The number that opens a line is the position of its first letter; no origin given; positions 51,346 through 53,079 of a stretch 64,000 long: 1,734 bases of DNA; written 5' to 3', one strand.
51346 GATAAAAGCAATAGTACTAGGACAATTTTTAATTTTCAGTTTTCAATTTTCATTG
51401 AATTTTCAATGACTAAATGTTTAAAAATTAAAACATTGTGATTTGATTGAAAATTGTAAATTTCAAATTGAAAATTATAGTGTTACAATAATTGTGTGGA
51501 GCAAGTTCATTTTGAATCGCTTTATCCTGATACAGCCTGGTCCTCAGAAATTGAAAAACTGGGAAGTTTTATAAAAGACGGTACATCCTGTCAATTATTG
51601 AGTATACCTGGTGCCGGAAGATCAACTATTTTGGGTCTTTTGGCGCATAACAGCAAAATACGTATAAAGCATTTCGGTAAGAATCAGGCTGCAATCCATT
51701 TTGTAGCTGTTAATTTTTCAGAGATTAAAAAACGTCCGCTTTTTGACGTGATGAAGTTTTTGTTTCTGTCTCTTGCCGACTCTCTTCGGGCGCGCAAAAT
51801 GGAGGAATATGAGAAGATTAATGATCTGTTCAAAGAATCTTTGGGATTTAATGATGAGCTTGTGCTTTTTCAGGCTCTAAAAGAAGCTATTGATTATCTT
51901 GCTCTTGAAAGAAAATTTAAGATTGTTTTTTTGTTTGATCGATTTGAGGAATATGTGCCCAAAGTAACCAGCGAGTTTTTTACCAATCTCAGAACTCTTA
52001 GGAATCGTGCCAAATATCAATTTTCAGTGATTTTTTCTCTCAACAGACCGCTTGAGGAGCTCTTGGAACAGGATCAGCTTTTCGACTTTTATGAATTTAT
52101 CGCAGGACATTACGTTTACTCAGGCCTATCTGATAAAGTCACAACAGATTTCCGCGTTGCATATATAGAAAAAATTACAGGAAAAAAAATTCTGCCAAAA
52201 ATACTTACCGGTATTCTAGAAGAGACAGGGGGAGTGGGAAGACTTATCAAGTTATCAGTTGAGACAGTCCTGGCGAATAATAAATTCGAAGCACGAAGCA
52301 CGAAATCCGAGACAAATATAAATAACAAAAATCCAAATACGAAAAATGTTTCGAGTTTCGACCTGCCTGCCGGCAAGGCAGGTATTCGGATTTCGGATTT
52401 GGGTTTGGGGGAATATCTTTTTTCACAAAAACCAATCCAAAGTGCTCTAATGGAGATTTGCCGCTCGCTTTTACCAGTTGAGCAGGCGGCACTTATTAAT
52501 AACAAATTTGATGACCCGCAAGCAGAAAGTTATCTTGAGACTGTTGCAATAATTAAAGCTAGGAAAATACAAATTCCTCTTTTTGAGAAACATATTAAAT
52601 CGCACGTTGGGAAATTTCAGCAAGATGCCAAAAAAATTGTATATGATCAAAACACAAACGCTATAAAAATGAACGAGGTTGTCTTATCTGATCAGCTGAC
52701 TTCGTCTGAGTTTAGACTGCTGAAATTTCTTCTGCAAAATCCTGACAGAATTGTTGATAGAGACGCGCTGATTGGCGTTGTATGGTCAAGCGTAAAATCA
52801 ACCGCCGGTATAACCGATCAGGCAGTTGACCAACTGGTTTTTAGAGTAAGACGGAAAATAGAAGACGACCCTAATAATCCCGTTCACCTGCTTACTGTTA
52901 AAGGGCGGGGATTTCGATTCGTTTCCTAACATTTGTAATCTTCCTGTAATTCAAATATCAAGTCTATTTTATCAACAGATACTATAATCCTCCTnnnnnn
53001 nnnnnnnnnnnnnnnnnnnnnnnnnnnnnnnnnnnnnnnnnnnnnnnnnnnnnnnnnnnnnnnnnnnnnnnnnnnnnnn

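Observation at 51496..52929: Regulator with inverted SARP-like architecture (N-terminal ATPase with Lys-to-Arg Walker A, C-terminal OmpR-type wHTH)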

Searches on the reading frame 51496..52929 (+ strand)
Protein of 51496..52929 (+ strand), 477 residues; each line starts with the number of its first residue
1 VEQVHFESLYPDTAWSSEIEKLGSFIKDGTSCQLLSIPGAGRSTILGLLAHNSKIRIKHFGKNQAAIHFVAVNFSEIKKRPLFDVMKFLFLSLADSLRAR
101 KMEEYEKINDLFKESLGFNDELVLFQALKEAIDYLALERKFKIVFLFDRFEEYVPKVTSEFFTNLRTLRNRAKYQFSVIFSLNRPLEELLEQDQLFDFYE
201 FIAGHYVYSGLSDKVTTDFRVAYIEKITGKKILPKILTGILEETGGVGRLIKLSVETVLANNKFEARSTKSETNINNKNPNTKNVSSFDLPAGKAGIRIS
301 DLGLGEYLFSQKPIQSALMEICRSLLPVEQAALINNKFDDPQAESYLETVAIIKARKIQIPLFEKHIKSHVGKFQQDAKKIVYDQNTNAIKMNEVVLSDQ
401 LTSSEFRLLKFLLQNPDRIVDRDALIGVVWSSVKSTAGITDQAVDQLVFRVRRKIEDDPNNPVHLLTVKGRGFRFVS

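Call 3: search_protein_families(library=pfam, proteins=[window:51496-52929:+], max_evalue=1)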
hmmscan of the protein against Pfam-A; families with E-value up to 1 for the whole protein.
window:51496-52929:+ (477 aa): 4 families
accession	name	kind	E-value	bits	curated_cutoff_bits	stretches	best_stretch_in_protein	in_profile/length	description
PF00486.34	Trans_reg_C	-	2.7e-17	63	26.2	1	400-475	5-77/77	Transcriptional regulatory protein, C terminal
PF11474.14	TEN_TERT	-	0.0055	17.4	25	1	333-412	32-109/156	Telomerase reverse transcriptase, TEN domain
PF01335.27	DED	-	0.011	16.4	35.9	0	397-415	8-26/82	Death effector domain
PF24883.2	NPHP3_N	-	0.011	16.3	24.8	1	34-180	27-161/164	Nephrocystin 3, N-terminal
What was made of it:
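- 52627..52926 (+): OmpR/PhoB-type winged-helix DNA-binding domain (aa about 378-477). Trans_reg_C E=2.7e-17 (call 3).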

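Call 4: search_protein_families(library=ncbifam, proteins=[window:51496-52929:+], max_evalue=1)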
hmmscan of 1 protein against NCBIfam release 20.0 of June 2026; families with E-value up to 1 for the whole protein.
window:51496-52929:+ (477 aa): 35 families (the best 25 are shown)
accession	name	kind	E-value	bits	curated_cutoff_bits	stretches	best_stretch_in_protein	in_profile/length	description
NF045944.1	ResRegRpaBCyano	equivalog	5.3e-12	45.6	330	1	379-475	134-227/229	response regulator transcription factor RpaB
TIGR02154.1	PhoB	equivalog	4.9e-10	39.1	296.2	1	377-475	133-225/226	phosphate regulon transcriptional regulator PhoB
NF040689.1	MtrAB_MtrA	equivalog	5.1e-10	39.1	300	1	380-474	128-217/219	MtrAB system response regulator MtrA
NF010430.0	PRK13856.1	equivalog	8.4e-10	38.8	344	1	400-475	155-227/241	two-component response regulator VirG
NF053854.1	RespRegPhoBBctds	equivalog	1.4e-09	37.6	270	1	375-475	132-224/225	two-component system response regulator PhoB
NF041734.1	resp_reg_RppA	equivalog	6e-09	35.6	250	1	350-476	111-228/229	two-component system response regulator RppA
NF007005.1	PRK09468.1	equivalog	7.1e-09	35.4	331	1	384-476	140-232/237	osmolarity response regulator transcription factor OmpR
NF040534.1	resp_reg_YycF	equivalog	8.8e-09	35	340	1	380-473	137-225/231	response regulator YycF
NF007982.1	PRK10710.1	equivalog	2.1e-08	34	380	1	375-475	132-227/235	envelope stress response regulator BaeR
NF008296.0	PRK11083.1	equivalog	3.3e-08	33.2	273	1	378-472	133-222/228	two-component system response regulator CreB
NF008378.0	PRK11173.1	equivalog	7.5e-08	32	334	1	398-476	158-233/238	two-component system response regulator ArcA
NF007540.1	PRK10153.1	equivalog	8.6e-08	31.5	400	1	408-476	36-101/516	lysine decarboxylation/transport transcriptional activator CadC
NF033117.2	vanR_ACDEGLN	exception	1.2e-07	31.6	350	1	347-474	103-224/226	VanR-ABDEGLN family response regulator transcription factor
NF007820.0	PRK10529.1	equivalog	2e-07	30.6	325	1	400-476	151-224/225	two-component system response regulator KdpE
NF007977.0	PRK10701.1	equivalog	3.8e-07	29.8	330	1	394-476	152-234/241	two-component system response regulator RstA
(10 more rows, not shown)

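Call 5: find_homologous_proteins(query=window:51496-52929:+)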
Query window:51496-52929:+ (477 aa): 952 proteins with E <= 0.001 among 8000 candidates; the best 120 are listed.
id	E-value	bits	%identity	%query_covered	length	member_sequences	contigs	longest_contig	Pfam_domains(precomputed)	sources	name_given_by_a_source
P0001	0.0e+0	1047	100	100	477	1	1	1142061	PF00486.35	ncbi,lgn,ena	-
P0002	4.8e-228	775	76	100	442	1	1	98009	PF00486.35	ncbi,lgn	-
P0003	6.1e-227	772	75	100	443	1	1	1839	PF00486.35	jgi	-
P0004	1.5e-226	770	77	100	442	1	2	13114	PF00486.35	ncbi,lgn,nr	ncbi:MAG TPA: helix-turn-helix domain-containing protein [Candidatus Saccharimonadales bacterium]|nr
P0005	1.1e-224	764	76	100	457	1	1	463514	PF00486.35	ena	-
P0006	1.5e-193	662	67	100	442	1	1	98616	PF00486.35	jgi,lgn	-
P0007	1.8e-193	661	66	100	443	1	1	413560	PF00486.35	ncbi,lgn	-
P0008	2.5e-190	651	64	100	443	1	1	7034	PF00486.35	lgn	-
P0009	2.3e-186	638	62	100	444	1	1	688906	PF00486.35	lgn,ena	-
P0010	4.1e-186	637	63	100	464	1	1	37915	PF00486.35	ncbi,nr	ncbi:MAG TPA: helix-turn-helix domain-containing protein [Xanthomonadales bacterium]|nr:helix-turn-h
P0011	9.1e-182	623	62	100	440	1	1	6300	PF00486.35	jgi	jgi:DNA-binding winged helix-turn-helix (wHTH) protein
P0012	1.5e-181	622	64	100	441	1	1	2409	PF00486.35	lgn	-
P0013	1.1e-180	619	61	100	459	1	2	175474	PF00486.35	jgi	jgi:DNA-binding winged helix-turn-helix (wHTH) protein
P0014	2.8e-180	618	61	100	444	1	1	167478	PF00486.35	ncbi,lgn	-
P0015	4.8e-180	617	60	100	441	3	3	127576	PF00486.35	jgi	jgi:DNA-binding winged helix-turn-helix (wHTH) protein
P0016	1.0e-178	613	60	100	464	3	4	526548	PF00486.35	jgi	jgi:DNA-binding winged helix-turn-helix (wHTH) protein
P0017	1.3e-177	609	60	100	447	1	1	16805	PF00486.35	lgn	-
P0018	6.1e-177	607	60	100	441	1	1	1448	PF00486.35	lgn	-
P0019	1.9e-174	599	59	100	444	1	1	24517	PF00486.35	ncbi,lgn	-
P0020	3.2e-174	598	60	100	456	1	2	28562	PF00486.35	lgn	-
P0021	1.7e-173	596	59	100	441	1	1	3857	PF00486.35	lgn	-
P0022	1.5e-172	592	60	100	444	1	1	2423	PF00486.35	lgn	-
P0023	1.6e-172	592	59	100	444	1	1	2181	PF00486.35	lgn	-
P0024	2.6e-172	592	60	100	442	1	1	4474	PF00486.35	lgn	-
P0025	5.8e-171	587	59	100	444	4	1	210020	PF00486.35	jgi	jgi:hypothetical protein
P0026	2.3e-170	585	59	100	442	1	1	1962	PF00486.35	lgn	-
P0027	6.9e-170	584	57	100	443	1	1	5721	PF00486.35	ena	-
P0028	1.4e-169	583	60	100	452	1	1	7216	PF00486.35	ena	-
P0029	5.7e-169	581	58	100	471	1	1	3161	PF00486.35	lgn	-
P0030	8.0e-169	580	58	100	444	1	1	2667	PF00486.35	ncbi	-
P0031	1.8e-167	576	58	100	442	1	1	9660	PF00486.35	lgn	-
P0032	2.5e-167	575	58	100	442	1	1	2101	PF00486.35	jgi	jgi:DNA-binding winged helix-turn-helix (wHTH) protein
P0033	3.1e-167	575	58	100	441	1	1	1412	PF00486.35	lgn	-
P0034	3.5e-167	575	58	100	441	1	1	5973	PF00486.35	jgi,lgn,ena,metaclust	metaclust:\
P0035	1.1e-166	573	58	100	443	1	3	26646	PF00486.35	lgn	-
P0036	4.4e-166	571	59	100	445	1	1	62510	PF00486.35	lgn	-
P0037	4.8e-166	571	59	100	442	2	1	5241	PF00486.35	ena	-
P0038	9.9e-166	570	58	100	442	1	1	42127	PF00486.35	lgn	-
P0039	7.7e-165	567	58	100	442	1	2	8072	PF00486.35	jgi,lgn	jgi:DNA-binding winged helix-turn-helix (wHTH) protein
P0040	1.4e-164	566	56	100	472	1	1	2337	PF00486.35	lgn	-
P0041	7.7e-164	564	57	100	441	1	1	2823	PF00486.35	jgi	jgi:DNA-binding winged helix-turn-helix (wHTH) protein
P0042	1.2e-163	563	57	100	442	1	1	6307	PF00486.35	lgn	-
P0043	1.2e-163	563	58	100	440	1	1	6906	PF00486.35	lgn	-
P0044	2.6e-163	562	59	100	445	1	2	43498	PF00486.35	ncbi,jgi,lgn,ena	-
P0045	5.2e-163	561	56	100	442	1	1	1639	PF00486.35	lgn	-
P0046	2.4e-162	559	57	100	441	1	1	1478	PF00486.35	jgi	jgi:hypothetical protein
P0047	4.5e-162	558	57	100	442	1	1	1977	PF00486.35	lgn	-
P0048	5.0e-162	558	56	100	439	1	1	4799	PF00486.35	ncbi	-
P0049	5.1e-162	558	57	100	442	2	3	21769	PF00486.35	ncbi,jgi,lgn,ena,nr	ncbi:MAG TPA: helix-turn-helix domain-containing protein [Methylomirabilota bacterium]|nr:helix-turn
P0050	5.7e-162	558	58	100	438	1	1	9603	PF00486.35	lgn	-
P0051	6.6e-162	557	56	100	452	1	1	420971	PF00486.35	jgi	jgi:DNA-binding response OmpR family regulator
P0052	3.3e-161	555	55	100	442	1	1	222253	PF00486.35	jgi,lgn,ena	-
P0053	3.4e-161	555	58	100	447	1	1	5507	PF00486.35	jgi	jgi:DNA-binding winged helix-turn-helix (wHTH) protein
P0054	4.8e-161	555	57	100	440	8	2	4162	PF00486.35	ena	-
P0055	6.4e-161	554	58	100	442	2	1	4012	PF00486.35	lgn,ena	-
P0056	7.7e-161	554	58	100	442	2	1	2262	PF00486.35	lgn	-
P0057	1.7e-160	553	57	99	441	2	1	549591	PF00486.35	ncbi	-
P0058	2.7e-160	552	56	100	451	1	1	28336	PF00486.35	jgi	jgi:DNA-binding winged helix-turn-helix (wHTH) protein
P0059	4.6e-160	551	57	100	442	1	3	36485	PF00486.35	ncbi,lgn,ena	-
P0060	4.8e-160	551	56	100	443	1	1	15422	PF00486.35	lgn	-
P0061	6.3e-160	551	55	99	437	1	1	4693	PF00486.35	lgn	-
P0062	9.0e-160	550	56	100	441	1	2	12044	PF00486.35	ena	-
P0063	2.4e-159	549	55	100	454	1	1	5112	PF00486.35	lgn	-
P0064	2.8e-159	549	56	100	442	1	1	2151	PF00486.35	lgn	-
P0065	6.1e-159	548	54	100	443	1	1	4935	PF00486.35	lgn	-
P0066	6.2e-159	548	55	100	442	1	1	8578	PF00486.35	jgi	jgi:DNA-binding winged helix-turn-helix (wHTH) protein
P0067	1.3e-158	547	56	99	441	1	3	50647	PF00486.35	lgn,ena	-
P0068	1.7e-158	546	55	100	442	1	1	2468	PF00486.35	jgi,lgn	jgi:DNA-binding winged helix-turn-helix (wHTH) protein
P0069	2.1e-158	546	56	100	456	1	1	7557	PF00486.35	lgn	-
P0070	4.0e-158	545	55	100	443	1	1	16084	PF00486.35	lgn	-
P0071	5.5e-158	545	56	100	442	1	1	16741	PF00486.35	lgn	-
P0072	1.4e-157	543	56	100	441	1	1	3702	PF00486.35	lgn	-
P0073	2.1e-157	543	53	100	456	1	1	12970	PF00486.35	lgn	-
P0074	2.1e-157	543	56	100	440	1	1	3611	PF00486.35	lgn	-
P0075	2.3e-157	542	55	100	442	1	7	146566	PF00486.35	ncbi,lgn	-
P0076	2.6e-157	542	55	100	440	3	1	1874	PF00486.35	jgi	jgi:DNA-binding winged helix-turn-helix (wHTH) protein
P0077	7.5e-157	541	55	100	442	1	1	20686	PF00486.35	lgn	-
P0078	1.4e-156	540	55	100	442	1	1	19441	PF00486.35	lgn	-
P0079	1.4e-156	540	56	99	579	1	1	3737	PF00486.35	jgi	jgi:DNA-binding winged helix-turn-helix (wHTH) protein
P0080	3.0e-156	539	55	100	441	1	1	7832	PF00486.35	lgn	-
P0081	3.6e-156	539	53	100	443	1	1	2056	PF00486.35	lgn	-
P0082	7.7e-156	537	54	100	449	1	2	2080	PF00486.35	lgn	-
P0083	1.6e-155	536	54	100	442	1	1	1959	PF00486.35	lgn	-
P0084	1.7e-155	536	55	100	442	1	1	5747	PF00486.35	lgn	-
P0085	1.7e-155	536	55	100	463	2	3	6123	PF00486.35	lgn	-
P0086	2.0e-155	536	55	99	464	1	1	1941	PF00486.35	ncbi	ncbi:MAG: winged helix-turn-helix domain-containing protein [Candidatus Levyibacteriota bacterium]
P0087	2.6e-155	536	55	100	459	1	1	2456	PF00486.35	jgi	jgi:DNA-binding winged helix-turn-helix (wHTH) protein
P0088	4.1e-155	535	56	100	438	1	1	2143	PF00486.35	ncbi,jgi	-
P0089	5.4e-155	535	54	100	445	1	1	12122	PF00486.35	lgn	-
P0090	5.8e-155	535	54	100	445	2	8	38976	PF00486.35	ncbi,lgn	-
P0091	7.5e-155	534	55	99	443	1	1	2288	PF00486.35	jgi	jgi:DNA-binding winged helix-turn-helix (wHTH) protein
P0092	1.5e-154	533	54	100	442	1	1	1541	PF00486.35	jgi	-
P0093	1.6e-154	533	53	100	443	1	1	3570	PF00486.35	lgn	-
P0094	1.9e-154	533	55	100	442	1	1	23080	PF00486.35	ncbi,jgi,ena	jgi:DNA-binding winged helix-turn-helix (wHTH) protein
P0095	2.2e-154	533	55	100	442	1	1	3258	PF00486.35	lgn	-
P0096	2.2e-154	533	55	100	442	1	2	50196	PF00486.35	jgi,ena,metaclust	metaclust:\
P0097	5.6e-154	531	53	100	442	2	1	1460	PF00486.35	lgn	-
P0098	7.3e-154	531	53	100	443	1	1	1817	PF00486.35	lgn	-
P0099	7.4e-154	531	55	99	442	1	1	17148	PF00486.35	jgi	jgi:DNA-binding winged helix-turn-helix (wHTH) protein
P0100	1.2e-153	530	55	100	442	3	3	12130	PF00486.35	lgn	-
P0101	1.4e-153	530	55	99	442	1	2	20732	PF00486.35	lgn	-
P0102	1.6e-153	530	54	99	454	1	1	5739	PF00486.35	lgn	-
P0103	1.8e-153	530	53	100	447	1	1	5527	PF00486.35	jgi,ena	-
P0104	1.9e-153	530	54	100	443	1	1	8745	PF00486.35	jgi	jgi:DNA-binding winged helix-turn-helix (wHTH) protein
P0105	2.1e-153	529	54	100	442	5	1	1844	PF00486.35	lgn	-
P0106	2.3e-153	529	54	100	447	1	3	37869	PF00486.35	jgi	jgi:DNA-binding winged helix-turn-helix (wHTH) protein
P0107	2.7e-153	529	54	99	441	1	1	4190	PF00486.35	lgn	-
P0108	2.9e-153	529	53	100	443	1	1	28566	PF00486.35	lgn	-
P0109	4.3e-153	528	53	100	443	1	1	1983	PF00486.35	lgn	-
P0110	4.7e-153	528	54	100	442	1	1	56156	PF00486.35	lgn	-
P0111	7.2e-153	528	54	100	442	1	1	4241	PF00486.35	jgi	jgi:DNA-binding winged helix-turn-helix (wHTH) protein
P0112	1.0e-152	527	53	100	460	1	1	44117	PF00486.35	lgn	-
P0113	1.3e-152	527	54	100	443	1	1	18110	PF00486.35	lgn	-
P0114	2.1e-152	526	53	100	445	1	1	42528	PF00486.35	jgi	jgi:hypothetical protein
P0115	2.2e-152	526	54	100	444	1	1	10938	PF00486.35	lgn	-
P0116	2.9e-152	526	54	100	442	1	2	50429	PF00486.35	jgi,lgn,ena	-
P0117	3.9e-152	525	54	100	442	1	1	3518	PF00486.35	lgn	-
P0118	4.1e-152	525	53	100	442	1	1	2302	PF00486.35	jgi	jgi:DNA-binding winged helix-turn-helix (wHTH) protein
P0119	4.4e-152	525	54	100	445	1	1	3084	PF00486.35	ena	-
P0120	4.6e-152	525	54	100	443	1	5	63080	PF00486.35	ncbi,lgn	-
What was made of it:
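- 51496..52929 (+): Gene for the 477-aa STAND-NTPase / OmpR-type wHTH protein (GTG start; probably a leaderless mRNA). More than 120 full-length homologs at 53-77% identity (call 5).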

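Call 9: search_solved_structures(query=A1, max_evalue=10, show_alignments=3)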
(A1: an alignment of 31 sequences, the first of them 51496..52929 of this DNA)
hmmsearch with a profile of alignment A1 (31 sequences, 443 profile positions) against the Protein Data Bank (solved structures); distinct sequences matched with E-value up to 10: 62 (the best 60 are shown).
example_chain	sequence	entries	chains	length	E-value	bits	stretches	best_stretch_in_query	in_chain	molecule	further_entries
2oqr_A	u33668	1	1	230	1.7e-12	50.1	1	369-441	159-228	Sensory transduction protein regX3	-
1p2f_A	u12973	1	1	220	1.2e-11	47.4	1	367-442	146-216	Response Regulator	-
2zxj_A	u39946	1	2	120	2.8e-10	42.8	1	349-439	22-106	Transcriptional regulatory protein walR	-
1gxp_A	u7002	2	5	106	7.9e-10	41.3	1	355-442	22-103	PHOSPHATE REGULON TRANSCRIPTIONAL REGULATORY PROTEIN | PHOSPHATE REGULON TRANSCRIPTIONAL REGULATORY PROTEIN PHOB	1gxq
1qqi_A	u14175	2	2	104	7.9e-10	41.3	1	366-442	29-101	PHOSPHATE REGULON TRANSCRIPTIONAL REGULATORY PROTEIN PHOB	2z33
3t72_A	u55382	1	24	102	8.4e-10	41.2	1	367-442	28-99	Phosphate regulon transcriptional regulatory protein phoB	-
2d1v_A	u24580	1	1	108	2.1e-09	39.9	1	366-439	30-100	Transcriptional regulatory protein yycF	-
2hwv_A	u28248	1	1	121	2.1e-09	39.9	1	366-439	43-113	DNA-binding response regulator VicR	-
2naz_A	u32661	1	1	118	4.9e-09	38.7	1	366-442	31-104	Transcriptional regulatory protein RstA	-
1opc_A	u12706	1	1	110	1.2e-08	37.4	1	367-443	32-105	OMPR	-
1odd_A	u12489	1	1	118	1.3e-08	37.3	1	367-443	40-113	TRANSCRIPTIONAL REGULATORY PROTEIN OMPR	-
6cqg_A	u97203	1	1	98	1.3e-08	37.3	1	366-439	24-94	DNA-binding response regulator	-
5za3_A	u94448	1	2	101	1.3e-08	37.3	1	366-439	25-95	DNA-binding response regulator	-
8b4c_D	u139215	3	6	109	1.4e-08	37.2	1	345-442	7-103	Cholera toxin transcriptional activator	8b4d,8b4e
8b4b_W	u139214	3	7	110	1.4e-08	37.2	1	345-442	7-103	Cholera toxin transcriptional activator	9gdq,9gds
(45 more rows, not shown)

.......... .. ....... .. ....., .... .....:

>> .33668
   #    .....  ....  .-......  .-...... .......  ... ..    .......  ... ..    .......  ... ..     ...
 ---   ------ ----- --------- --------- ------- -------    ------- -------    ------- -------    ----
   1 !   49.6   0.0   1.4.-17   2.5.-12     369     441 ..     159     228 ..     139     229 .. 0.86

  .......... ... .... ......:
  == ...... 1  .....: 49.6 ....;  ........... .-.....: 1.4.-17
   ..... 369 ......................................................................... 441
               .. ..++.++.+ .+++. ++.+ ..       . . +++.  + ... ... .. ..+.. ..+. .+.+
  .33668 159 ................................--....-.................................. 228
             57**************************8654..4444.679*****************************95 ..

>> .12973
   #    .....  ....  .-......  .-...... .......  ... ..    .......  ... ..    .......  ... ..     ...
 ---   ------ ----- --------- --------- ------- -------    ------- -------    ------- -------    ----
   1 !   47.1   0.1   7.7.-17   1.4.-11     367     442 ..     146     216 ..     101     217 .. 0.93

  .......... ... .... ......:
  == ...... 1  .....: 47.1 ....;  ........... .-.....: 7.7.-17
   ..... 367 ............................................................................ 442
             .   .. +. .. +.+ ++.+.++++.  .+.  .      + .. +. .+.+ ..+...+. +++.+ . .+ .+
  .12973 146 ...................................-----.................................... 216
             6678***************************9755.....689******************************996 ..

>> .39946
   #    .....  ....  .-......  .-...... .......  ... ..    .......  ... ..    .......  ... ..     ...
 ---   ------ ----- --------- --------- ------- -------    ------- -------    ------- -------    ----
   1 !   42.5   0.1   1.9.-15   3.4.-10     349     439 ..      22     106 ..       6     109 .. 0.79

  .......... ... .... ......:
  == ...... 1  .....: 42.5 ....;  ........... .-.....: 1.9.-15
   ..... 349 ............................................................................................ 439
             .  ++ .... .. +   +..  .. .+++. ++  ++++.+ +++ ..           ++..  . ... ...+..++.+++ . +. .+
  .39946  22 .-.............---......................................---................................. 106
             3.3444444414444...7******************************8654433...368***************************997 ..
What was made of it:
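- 52627..52926 (+): PDB profile hits RegX3, DrrB, WalR and PhoB (call 9).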

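Call 15: find_encoding_contigs(protein=P0001, flank=10000, max_places=3)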
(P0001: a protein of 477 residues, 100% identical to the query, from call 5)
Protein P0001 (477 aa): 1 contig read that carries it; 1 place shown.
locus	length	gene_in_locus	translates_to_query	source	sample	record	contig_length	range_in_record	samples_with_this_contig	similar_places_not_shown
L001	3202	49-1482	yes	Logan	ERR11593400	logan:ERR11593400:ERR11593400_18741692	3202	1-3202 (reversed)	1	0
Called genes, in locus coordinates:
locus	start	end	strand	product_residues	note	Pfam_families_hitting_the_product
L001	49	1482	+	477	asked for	PF00486:Trans_reg_C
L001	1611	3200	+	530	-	?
